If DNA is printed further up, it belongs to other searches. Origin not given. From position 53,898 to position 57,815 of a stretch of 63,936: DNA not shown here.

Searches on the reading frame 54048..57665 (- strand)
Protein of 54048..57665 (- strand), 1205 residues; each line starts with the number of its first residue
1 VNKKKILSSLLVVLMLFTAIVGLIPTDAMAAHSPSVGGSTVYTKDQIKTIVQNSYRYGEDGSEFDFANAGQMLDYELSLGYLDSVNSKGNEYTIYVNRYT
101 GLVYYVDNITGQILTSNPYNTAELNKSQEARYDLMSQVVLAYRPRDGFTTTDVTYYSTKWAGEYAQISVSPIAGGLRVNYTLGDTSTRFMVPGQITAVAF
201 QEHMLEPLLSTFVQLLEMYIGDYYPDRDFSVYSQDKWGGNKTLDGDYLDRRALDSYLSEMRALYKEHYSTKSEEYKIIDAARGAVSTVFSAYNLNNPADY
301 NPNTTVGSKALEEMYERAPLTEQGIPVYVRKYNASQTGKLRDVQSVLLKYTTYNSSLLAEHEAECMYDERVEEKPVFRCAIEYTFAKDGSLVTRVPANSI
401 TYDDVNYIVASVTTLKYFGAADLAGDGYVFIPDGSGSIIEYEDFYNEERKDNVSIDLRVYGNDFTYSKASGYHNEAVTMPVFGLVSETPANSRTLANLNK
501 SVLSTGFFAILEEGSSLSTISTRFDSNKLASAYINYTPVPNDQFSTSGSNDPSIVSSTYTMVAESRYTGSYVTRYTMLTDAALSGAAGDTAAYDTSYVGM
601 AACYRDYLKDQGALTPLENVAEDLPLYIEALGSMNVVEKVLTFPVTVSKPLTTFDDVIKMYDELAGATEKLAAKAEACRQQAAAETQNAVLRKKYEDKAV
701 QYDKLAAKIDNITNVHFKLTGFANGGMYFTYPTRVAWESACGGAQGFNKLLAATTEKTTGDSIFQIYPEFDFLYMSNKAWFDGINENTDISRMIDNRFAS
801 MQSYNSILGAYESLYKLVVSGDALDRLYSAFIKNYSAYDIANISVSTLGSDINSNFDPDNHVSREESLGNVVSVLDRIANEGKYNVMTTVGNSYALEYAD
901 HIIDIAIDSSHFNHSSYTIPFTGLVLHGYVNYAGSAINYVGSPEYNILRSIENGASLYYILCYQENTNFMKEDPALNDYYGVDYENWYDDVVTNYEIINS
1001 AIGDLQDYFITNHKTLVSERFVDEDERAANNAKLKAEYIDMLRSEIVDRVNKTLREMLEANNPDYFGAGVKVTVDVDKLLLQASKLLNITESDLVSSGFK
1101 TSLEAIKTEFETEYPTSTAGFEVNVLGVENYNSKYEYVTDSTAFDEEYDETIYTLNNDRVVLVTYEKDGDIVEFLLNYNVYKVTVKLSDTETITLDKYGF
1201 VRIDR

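Call 5: search_protein_families(library=pfam, proteins=[window:54048-57665:-], max_evalue=0.01)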
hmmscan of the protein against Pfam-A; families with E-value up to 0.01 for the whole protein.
window:54048-57665:- (1205 aa): 1 family
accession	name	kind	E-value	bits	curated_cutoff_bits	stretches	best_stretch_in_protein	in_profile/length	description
PF18952.6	DUF5696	-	9.7e-114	381.5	25.6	2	710-1017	279-577/612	Family of unknown function (DUF5696)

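Call 6: search_protein_families(library=ncbifam, proteins=[window:54048-57665:-], max_evalue=0.01)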
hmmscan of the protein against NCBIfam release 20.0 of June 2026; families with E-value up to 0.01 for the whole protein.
window:54048-57665:- (1205 aa): 0 families

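Call 12: find_homologous_proteins(query=window:54048-57665:-, max_evalue=0.00001)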
Query window:54048-57665:- (1205 aa): 461 proteins with E <= 0.00001 among 8000 candidates; the best 120 are listed.
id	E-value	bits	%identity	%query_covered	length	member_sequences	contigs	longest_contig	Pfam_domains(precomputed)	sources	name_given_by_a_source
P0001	0.0e+0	2686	100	100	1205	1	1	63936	PF18952.7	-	-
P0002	0.0e+0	2305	85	100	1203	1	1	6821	PF18952.7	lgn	-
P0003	0.0e+0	2124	78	100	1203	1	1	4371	PF18952.7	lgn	-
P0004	0.0e+0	2118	77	100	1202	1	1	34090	PF18952.7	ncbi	-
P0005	0.0e+0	1515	59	100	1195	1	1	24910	PF18952.7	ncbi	-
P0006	0.0e+0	1333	53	100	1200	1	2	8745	PF18952.7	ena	-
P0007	0.0e+0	1319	54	99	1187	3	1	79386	PF18952.7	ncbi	-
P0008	0.0e+0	1317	53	100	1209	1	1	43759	PF18952.7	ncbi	-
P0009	0.0e+0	1298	52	100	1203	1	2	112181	PF18952.7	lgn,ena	-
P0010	0.0e+0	1297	53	100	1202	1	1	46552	PF18952.7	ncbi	-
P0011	0.0e+0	1297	52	100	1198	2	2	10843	PF18952.7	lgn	-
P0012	0.0e+0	1295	52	98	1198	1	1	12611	PF18952.7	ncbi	-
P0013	0.0e+0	1274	52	100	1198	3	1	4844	PF18952.7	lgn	-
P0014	0.0e+0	1270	51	100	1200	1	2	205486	PF18952.7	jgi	-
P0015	0.0e+0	1238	51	100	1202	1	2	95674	PF18952.7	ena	-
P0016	0.0e+0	1236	51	100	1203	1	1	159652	PF18952.7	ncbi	-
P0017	0.0e+0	1172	49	100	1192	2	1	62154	PF18952.7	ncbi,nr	ncbi:MAG: hypothetical protein IKC87_04405 [Clostridia bacterium]|nr:hypothetical protein [Clostridi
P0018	0.0e+0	1172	48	99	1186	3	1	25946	PF18952.7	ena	-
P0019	0.0e+0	1167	48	100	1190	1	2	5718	PF18952.7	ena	-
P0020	0.0e+0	1157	48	99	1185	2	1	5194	PF18952.7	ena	-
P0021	0.0e+0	1150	50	99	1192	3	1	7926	PF18952.7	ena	-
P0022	0.0e+0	1148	48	100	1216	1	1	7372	PF18952.7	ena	-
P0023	0.0e+0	1145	49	100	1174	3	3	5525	PF18952.7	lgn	-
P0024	0.0e+0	1145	48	100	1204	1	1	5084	PF18952.7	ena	-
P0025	0.0e+0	1139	48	99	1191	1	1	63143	PF18952.7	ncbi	-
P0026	0.0e+0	1125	47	100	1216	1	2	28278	PF18952.7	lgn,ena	-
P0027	0.0e+0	1120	46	100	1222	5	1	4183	PF18952.7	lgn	-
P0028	0.0e+0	1118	47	100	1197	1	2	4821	PF18952.7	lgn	-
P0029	0.0e+0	1115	48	100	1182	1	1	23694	PF18952.7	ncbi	-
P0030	0.0e+0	1111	46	100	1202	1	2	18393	PF18952.7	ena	-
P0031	0.0e+0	1108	48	100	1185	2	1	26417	PF18952.7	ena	-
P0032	0.0e+0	1104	47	100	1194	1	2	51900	PF18952.7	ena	-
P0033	0.0e+0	1097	47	100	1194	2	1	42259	PF18952.7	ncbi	-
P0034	0.0e+0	1097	47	100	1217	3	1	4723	PF18952.7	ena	-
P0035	0.0e+0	1090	46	100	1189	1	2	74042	PF18952.7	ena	-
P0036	0.0e+0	1089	46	100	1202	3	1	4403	PF18952.7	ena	-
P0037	0.0e+0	1086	45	100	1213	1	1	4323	PF18952.7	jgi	jgi:hypothetical protein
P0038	0.0e+0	1085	47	100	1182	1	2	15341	PF18952.7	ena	-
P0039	0.0e+0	1085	46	100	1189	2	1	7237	PF18952.7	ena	-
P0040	0.0e+0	1084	45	100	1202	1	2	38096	PF18952.7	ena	-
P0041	0.0e+0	1083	46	100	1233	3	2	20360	PF18952.7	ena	-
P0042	0.0e+0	1080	46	100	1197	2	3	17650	PF18952.7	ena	-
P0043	0.0e+0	1076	47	100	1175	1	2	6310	PF18952.7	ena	-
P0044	0.0e+0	1072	45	99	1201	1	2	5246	PF18952.7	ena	-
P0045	0.0e+0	1072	46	100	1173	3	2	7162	PF18952.7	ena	-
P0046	0.0e+0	1071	46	100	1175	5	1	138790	PF18952.7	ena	-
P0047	0.0e+0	1067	45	100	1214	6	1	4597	PF18952.7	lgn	-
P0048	0.0e+0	1065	45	99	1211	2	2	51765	PF18952.7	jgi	-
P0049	0.0e+0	1060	46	100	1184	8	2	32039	PF18952.7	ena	-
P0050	0.0e+0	1056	45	100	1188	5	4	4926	PF18952.7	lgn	-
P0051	0.0e+0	1056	47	99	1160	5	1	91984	PF18952.7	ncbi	-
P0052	0.0e+0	1056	44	100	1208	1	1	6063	PF18952.7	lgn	-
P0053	0.0e+0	1054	45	100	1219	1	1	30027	PF18952.7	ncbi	-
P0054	0.0e+0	1054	44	100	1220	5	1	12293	PF18952.7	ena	-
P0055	0.0e+0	1054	45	100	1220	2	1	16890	PF18952.7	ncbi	-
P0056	0.0e+0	1053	44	100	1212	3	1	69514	PF18952.7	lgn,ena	-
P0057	0.0e+0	1052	46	100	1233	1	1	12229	PF18952.7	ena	-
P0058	0.0e+0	1050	45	100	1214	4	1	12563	PF18952.7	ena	-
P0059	0.0e+0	1049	44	100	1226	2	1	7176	PF18952.7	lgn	-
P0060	0.0e+0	1049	46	100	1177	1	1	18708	PF18952.7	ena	-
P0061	0.0e+0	1045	45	100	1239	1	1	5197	PF18952.7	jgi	-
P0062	0.0e+0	1045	45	100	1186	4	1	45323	PF18952.7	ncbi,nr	ncbi:MAG: hypothetical protein IJF05_04050 [Clostridia bacterium]|nr:hypothetical protein [Clostridi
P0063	0.0e+0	1044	46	99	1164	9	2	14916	PF18952.7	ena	-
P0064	0.0e+0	1044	45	100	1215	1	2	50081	PF18952.7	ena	-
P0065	0.0e+0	1043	46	100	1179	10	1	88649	PF18952.7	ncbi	-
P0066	0.0e+0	1043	45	100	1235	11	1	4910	PF18952.7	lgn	-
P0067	0.0e+0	1042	46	99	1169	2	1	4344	PF18952.7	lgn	-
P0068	0.0e+0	1042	44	100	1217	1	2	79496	PF18952.7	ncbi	-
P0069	0.0e+0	1039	44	99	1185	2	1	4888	PF18952.7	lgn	-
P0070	0.0e+0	1038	44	100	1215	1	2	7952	PF18952.7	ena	-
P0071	0.0e+0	1038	46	100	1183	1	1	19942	PF18952.7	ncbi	-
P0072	0.0e+0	1037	44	100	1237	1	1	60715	PF18952.7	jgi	jgi:hypothetical protein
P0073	0.0e+0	1035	45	100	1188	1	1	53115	PF18952.7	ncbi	-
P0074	0.0e+0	1035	45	100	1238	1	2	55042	PF18952.7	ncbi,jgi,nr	ncbi:MAG: hypothetical protein E7612_01750 [Ruminococcaceae bacterium]|nr:hypothetical protein [Osci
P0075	0.0e+0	1034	44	100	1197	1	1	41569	PF18952.7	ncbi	-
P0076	0.0e+0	1034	44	100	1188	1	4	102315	PF18952.7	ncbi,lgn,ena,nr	ncbi:MAG: hypothetical protein IJY65_03870 [Clostridia bacterium]|nr:hypothetical protein [Clostridi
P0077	0.0e+0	1033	44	100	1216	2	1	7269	PF18952.7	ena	-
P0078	0.0e+0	1032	44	99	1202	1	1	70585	PF18952.7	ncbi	-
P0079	0.0e+0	1030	44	100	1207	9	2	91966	PF18952.7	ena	-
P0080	0.0e+0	1029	45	100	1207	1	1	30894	PF18952.7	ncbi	-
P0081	0.0e+0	1028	44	100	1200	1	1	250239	PF18952.7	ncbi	-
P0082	0.0e+0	1027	43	100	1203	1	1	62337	PF18952.7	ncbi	-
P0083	0.0e+0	1026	44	92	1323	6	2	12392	PF18952.7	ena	-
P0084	0.0e+0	1026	44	100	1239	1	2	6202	PF18952.7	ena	-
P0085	0.0e+0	1025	43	100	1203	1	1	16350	PF18952.7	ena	-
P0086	0.0e+0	1024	45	100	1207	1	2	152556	PF18952.7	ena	-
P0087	0.0e+0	1023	44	99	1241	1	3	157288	PF18952.7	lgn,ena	-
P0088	0.0e+0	1022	45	100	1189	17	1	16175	PF18952.7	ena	-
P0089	0.0e+0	1022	45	100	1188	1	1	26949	PF18952.7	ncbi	-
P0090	0.0e+0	1021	43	100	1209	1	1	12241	PF18952.7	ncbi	-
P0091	0.0e+0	1019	45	100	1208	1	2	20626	PF18952.7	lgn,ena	-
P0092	0.0e+0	1019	43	100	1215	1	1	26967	PF18952.7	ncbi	-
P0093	0.0e+0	1019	44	100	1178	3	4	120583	PF18952.7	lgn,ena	-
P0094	0.0e+0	1018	43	100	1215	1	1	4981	PF18952.7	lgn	-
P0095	0.0e+0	1016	44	100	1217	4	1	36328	PF18952.7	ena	-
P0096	0.0e+0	1016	45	100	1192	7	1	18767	PF18952.7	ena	-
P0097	0.0e+0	1015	44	100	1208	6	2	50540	PF18952.7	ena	-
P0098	0.0e+0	1014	43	100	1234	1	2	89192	PF18952.7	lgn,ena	-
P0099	0.0e+0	1014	44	100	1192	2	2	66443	PF18952.7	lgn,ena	-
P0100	0.0e+0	1013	44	100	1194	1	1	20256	PF18952.7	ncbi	-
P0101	0.0e+0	1013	42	100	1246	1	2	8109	PF18952.7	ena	-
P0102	0.0e+0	1013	44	99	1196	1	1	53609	PF18952.7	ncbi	-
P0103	0.0e+0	1013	43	98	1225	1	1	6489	PF18952.7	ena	-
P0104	0.0e+0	1012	43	100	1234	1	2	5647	PF18952.7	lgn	-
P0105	1.5e-298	1012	45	100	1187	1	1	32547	PF18952.7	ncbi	-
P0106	3.6e-298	1011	44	100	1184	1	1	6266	PF18952.7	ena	-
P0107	5.0e-298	1010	43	100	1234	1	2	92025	PF18952.7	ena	-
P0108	5.7e-298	1010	44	100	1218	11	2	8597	PF18952.7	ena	-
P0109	7.2e-298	1010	45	100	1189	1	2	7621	PF18952.7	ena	-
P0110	1.4e-297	1009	44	99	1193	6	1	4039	PF18952.7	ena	-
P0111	4.1e-297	1007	44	100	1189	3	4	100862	PF18952.7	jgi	-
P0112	5.1e-297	1007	44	100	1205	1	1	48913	PF18952.7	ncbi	-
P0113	7.5e-297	1006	43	100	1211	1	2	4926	PF18952.7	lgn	-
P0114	7.6e-297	1006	44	100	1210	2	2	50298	PF18952.7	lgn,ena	-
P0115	2.7e-296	1004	44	93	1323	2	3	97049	PF18952.7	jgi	-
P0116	4.8e-296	1004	42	100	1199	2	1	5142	PF18952.7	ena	-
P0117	5.5e-296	1003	44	99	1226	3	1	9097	PF18952.7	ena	-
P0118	1.1e-295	1002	43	100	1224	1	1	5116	PF18952.7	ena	-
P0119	1.4e-295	1002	42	100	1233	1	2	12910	PF18952.7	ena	-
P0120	3.5e-295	1001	44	100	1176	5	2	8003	PF18952.7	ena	-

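Call 13: find_encoding_contigs(protein=P0004, flank=10000, max_places=2)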
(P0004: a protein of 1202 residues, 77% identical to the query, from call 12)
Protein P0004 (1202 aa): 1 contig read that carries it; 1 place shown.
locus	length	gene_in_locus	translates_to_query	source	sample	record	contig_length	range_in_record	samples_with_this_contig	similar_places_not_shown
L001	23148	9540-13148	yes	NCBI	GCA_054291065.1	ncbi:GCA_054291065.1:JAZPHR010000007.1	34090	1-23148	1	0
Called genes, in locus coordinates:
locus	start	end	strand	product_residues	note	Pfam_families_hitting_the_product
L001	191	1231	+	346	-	PF03054:tRNA_Me_trans, PF20259:tRNA_Me_trans_M, PF20258:tRNA_Me_trans_C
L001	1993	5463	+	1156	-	-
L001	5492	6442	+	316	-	PF00528:BPD_transp_1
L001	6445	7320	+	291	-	-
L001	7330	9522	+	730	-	PF01436:NHL (faint), PF04893:Yip1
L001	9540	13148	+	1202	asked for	PF18952:DUF5696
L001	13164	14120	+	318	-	PF00528:BPD_transp_1 (weak)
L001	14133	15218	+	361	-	PF00528:BPD_transp_1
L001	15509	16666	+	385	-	PF13433:Peripla_BP_5 (faint), PF13458:Peripla_BP_6, PF01094:ANF_receptor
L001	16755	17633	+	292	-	PF02653:BPD_transp_2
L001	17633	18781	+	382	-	PF02653:BPD_transp_2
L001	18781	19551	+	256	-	PF00005:ABC_tran, PF13304:AAA_21 (faint), PF12399:BCA_ABC_TP_C (weak)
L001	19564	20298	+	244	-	PF02463:SMC_N (weak), PF00005:ABC_tran, PF13304:AAA_21 (faint)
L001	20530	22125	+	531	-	PF00890:FAD_binding_2 (faint), PF01494:FAD_binding_3 (faint), PF03486:HI0933_like (faint), PF07992:Pyr_redox_2 (faint), PF01266:DAO (weak), PF21688:FAD-depend_C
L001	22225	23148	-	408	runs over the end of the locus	PF02073:Peptidase_M29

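Call 14: find_encoding_contigs(protein=P0014, flank=10000, max_places=2)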
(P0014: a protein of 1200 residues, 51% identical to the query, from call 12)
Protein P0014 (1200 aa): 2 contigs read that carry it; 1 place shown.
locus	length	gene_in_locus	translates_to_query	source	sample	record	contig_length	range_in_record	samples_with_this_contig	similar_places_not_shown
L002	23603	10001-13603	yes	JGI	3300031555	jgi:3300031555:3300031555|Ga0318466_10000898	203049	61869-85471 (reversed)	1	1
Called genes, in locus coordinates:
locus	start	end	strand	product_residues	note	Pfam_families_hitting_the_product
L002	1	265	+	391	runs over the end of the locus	PF00155:Aminotran_1_2 (faint), PF00266:Aminotran_5, PF01212:Beta_elim_lyase, PF01053:Cys_Met_Meta_PP (weak), PF01041:DegT_DnrJ_EryC1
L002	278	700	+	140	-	PF01592:NifU_N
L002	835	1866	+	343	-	PF03054:tRNA_Me_trans, PF20259:tRNA_Me_trans_M, PF20258:tRNA_Me_trans_C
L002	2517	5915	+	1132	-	-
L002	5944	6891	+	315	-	PF00528:BPD_transp_1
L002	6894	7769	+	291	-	PF00528:BPD_transp_1 (weak)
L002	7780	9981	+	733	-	PF04893:Yip1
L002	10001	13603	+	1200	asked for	PF18952:DUF5696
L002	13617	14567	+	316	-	PF00528:BPD_transp_1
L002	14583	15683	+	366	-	PF00528:BPD_transp_1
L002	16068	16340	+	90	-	-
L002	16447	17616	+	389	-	PF13433:Peripla_BP_5 (weak), PF13458:Peripla_BP_6, PF01094:ANF_receptor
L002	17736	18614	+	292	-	PF02653:BPD_transp_2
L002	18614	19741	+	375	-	PF02653:BPD_transp_2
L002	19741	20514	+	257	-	PF00005:ABC_tran, PF13304:AAA_21 (faint), PF12399:BCA_ABC_TP_C (weak)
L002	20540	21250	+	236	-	PF00005:ABC_tran, PF13304:AAA_21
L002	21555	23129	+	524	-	PF01266:DAO (faint), PF21688:FAD-depend_C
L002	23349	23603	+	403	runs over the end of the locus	PF00155:Aminotran_1_2, PF01041:DegT_DnrJ_EryC1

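Call 16: search_solved_structures(query=window:54048-57665:-, max_evalue=1)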
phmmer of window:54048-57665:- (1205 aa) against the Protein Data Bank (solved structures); distinct sequences matched with E-value up to 1: 7.
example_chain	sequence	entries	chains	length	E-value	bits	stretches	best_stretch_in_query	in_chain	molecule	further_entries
1mf2_H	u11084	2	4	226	0.06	14.6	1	81-171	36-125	MONOCLONAL ANTIBODY F11.2.32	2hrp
7tdn_H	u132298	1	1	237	0.092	14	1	74-127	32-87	COP-3 Fab Heavy chain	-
8gkj_A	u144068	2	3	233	0.15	13.3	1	82-171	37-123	MUC16 antibody AR9.6 heavy chain | MUC16 antibody AR9.6 Fab heavy chain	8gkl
7tpg_H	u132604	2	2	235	0.45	11.7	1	74-125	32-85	Fab Heavy (H) Chain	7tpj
12if_D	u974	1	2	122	0.61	11.3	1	81-157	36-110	KL-BHA-3D7 heavy chain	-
31ic_D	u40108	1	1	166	0.73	11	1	77-171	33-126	B11 nanobody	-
6tyl_D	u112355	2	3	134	0.98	10.6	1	70-133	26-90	Nanobody C | NB8117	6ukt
